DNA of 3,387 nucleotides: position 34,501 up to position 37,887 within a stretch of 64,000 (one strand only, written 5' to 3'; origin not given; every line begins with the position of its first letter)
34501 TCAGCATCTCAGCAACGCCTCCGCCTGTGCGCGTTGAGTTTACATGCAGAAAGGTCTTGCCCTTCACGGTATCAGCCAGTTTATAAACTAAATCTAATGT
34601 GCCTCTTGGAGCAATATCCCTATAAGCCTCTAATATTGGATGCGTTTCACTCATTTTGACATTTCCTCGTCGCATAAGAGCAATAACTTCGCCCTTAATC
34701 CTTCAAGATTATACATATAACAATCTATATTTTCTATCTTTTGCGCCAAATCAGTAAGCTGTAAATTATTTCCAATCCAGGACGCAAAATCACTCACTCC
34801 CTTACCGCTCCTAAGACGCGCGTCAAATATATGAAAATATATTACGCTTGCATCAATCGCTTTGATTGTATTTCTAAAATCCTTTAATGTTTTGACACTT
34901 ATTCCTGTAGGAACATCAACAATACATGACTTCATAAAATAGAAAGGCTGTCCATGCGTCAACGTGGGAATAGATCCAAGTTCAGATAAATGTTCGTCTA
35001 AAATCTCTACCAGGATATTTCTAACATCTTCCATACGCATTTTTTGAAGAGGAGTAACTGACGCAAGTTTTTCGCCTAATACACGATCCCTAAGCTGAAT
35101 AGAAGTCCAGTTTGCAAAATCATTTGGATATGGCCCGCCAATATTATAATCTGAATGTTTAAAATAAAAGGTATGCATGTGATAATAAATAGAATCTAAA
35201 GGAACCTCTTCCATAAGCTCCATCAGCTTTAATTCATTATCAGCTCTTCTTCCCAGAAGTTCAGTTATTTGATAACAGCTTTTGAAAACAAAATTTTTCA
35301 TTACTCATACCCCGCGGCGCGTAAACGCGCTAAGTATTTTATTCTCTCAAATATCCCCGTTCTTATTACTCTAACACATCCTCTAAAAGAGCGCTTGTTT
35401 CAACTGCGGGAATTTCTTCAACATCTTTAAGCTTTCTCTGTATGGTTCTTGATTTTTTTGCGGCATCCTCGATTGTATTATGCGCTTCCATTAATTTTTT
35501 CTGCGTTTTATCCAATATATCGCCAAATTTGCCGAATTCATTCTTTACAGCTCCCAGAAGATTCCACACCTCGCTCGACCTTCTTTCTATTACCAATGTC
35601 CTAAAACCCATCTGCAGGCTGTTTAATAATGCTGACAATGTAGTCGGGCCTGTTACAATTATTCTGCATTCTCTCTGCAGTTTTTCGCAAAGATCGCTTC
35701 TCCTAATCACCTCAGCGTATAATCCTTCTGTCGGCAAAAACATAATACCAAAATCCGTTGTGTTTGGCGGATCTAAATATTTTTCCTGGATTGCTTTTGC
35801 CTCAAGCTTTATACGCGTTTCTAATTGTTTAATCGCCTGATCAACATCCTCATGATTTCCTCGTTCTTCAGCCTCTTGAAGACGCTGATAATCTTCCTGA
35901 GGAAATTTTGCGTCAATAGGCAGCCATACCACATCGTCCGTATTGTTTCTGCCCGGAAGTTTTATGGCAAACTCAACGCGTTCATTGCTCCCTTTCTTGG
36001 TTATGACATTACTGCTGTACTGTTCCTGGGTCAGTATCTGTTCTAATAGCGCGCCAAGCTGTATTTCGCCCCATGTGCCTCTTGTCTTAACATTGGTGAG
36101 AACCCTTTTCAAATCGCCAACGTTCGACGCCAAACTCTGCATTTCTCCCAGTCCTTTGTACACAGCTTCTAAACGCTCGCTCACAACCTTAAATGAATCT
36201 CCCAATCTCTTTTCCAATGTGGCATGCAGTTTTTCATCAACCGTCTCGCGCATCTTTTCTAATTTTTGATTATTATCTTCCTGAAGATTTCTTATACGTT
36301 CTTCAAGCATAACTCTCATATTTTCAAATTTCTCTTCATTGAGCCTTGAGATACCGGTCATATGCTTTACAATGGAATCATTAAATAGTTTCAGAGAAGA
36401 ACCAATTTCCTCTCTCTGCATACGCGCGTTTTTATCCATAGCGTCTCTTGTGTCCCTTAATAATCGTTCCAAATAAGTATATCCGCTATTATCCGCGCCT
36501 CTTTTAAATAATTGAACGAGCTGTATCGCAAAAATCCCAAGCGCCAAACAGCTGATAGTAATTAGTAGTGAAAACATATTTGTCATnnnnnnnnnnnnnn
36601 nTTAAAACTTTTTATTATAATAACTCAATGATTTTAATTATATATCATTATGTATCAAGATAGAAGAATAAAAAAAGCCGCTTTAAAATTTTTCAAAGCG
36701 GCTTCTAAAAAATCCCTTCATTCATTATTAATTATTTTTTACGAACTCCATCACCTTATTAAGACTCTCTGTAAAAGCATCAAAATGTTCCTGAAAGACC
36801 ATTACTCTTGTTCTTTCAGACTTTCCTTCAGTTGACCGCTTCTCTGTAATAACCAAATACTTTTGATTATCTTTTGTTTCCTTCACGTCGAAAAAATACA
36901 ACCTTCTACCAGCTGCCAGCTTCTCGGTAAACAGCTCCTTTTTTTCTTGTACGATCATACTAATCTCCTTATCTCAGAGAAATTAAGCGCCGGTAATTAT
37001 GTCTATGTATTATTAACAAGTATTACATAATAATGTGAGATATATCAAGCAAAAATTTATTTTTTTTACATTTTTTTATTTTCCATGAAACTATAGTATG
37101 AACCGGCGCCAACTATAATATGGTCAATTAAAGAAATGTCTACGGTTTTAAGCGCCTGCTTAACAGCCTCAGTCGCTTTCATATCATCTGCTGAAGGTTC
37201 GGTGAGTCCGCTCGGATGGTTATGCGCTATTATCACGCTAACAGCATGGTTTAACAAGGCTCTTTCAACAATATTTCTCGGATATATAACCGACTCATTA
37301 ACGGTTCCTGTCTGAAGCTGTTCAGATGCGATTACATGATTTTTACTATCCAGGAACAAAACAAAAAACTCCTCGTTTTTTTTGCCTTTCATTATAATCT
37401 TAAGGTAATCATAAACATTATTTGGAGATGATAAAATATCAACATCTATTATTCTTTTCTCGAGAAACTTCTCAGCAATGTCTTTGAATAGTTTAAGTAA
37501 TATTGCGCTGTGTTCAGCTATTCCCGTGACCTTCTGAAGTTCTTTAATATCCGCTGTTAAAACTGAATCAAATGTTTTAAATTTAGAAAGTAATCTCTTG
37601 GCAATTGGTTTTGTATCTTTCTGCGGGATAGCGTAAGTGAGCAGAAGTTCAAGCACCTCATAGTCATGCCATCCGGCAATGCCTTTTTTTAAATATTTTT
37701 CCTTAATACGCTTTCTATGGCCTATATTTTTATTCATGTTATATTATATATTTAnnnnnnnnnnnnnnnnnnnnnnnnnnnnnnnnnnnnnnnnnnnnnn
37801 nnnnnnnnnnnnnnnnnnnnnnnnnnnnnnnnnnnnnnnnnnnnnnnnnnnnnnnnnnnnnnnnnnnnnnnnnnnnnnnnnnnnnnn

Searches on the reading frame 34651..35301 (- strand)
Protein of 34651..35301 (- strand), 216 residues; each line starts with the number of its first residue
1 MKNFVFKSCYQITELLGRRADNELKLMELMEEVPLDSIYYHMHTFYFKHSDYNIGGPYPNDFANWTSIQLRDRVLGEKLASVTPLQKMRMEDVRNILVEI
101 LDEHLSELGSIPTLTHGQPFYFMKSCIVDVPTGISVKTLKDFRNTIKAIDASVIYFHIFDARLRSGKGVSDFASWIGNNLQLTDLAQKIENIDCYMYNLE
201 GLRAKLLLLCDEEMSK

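Call 46: search_protein_families(library=pfam, proteins=[window:34651-35301:-], max_evalue=0.001)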
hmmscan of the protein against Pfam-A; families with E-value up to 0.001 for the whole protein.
window:34651-35301:- (216 aa): 1 family
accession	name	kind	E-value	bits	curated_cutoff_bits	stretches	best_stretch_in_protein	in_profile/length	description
PF19027.5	DUF5752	-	7.5e-59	199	23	1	2-209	2-206/208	Family of unknown function (DUF5752)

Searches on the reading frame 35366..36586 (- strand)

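Call 8: search_protein_families(library=pfam, proteins=[window:35366-36586:-], max_evalue=0.01)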
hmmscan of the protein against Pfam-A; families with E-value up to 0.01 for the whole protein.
window:35366-36586:- (406 aa): 2 families
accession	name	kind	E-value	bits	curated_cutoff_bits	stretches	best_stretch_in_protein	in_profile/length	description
PF02646.22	RmuC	-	4.2e-78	262.8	26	1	107-396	1-288/291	RmuC family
PF01442.23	Apolipoprotein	-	0.0026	17.9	90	1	43-165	24-143/190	Apolipoprotein A1/A4/E domain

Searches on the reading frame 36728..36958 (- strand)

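Call 46: search_protein_families(library=pfam, proteins=[window:36728-36958:-], max_evalue=0.001)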
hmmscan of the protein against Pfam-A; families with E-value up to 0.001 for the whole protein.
window:36728-36958:- (76 aa): 1 family
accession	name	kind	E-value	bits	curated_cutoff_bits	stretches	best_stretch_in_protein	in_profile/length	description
PF11680.14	DUF3276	-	2.7e-16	60.3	23.1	1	4-76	7-84/131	Protein of unknown function (DUF3276)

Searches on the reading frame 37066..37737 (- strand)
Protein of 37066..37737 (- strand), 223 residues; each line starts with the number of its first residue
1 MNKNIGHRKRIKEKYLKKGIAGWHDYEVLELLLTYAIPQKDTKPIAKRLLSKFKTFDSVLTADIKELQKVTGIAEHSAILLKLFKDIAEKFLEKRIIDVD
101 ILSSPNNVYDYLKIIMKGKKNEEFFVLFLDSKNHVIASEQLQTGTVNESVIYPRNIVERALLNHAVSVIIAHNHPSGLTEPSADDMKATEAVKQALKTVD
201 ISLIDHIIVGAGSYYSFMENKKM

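Call 8: search_protein_families(library=pfam, proteins=[window:37066-37737:-], max_evalue=0.01)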
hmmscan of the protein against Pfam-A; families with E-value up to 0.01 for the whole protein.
window:37066-37737:- (223 aa): 4 families
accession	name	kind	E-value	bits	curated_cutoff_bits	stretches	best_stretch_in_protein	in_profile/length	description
PF04002.20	RadC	-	5.2e-44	149.5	22.1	1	103-220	2-119/121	RadC-like JAB domain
PF20582.4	UPF0758_N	-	4.9e-07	30.2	27.1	1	5-78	4-76/77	UPF0758 N-terminal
PF14520.12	HHH_5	-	3.2e-05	24.7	27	1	45-78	14-48/57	Helix-hairpin-helix domain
PF12826.13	HHH_2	-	0.0003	21.3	27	1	45-79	15-49/64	Helix-hairpin-helix motif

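Call 15: find_encoding_contigs(protein=window:37066-37737:-, flank=6000, max_places=8)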
Protein window:37066-37737:- (223 aa): no gene with exactly this product is on record in the collection.

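Call 83: search_protein_families(library=phrogs, proteins=[window:37066-37737:-], max_evalue=0.001)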
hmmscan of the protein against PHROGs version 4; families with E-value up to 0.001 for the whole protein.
window:37066-37737:- (223 aa): 1 family
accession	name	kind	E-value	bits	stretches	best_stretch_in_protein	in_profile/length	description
phrog_10276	-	DNA, RNA and nucleotide metabolism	2.8e-38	132.3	1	98-222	26-152/153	DNA repair protein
